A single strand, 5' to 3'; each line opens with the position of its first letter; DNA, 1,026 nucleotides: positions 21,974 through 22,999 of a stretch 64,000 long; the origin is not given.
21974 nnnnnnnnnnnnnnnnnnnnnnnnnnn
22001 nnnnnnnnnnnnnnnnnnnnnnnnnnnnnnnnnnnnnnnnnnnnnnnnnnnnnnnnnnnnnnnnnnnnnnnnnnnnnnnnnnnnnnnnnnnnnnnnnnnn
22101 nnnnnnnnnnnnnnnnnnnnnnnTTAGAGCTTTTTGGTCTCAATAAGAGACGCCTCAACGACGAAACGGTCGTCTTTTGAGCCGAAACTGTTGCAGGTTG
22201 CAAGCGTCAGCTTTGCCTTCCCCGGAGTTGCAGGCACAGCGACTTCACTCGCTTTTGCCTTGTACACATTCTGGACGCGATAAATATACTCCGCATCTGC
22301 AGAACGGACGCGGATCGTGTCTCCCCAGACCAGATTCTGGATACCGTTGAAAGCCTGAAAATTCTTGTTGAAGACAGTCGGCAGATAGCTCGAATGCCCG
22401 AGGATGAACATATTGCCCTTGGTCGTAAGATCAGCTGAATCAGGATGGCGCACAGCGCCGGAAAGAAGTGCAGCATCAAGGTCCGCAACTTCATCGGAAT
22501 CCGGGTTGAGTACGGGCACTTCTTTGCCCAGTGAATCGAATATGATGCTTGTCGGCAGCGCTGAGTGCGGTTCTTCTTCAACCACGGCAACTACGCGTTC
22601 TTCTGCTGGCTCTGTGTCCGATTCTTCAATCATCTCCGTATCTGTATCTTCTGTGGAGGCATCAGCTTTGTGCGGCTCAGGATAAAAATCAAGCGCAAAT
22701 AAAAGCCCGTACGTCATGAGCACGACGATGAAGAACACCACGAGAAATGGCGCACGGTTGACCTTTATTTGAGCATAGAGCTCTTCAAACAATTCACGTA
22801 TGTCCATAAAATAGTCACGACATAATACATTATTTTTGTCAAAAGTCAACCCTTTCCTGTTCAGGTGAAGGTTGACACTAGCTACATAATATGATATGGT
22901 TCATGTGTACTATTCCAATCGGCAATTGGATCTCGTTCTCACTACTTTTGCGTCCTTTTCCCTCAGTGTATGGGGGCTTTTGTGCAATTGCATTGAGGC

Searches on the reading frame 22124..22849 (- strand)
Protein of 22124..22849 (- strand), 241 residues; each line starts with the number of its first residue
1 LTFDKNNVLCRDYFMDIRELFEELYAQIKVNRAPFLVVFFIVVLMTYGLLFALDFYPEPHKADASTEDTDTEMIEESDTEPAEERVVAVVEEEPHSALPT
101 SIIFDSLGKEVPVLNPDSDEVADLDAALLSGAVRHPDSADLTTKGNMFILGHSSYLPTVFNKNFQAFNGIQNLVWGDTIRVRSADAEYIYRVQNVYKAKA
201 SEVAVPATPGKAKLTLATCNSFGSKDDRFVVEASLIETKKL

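Call 24: search_protein_families(library=pfam, proteins=[window:22124-22849:-], max_evalue=0.001)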
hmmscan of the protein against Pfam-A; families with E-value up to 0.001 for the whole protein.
window:22124-22849:- (241 aa): 1 family
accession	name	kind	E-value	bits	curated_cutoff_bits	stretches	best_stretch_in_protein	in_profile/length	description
PF04203.18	Sortase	-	1.5e-18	67.2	26.6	1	105-235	4-124/125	Sortase domain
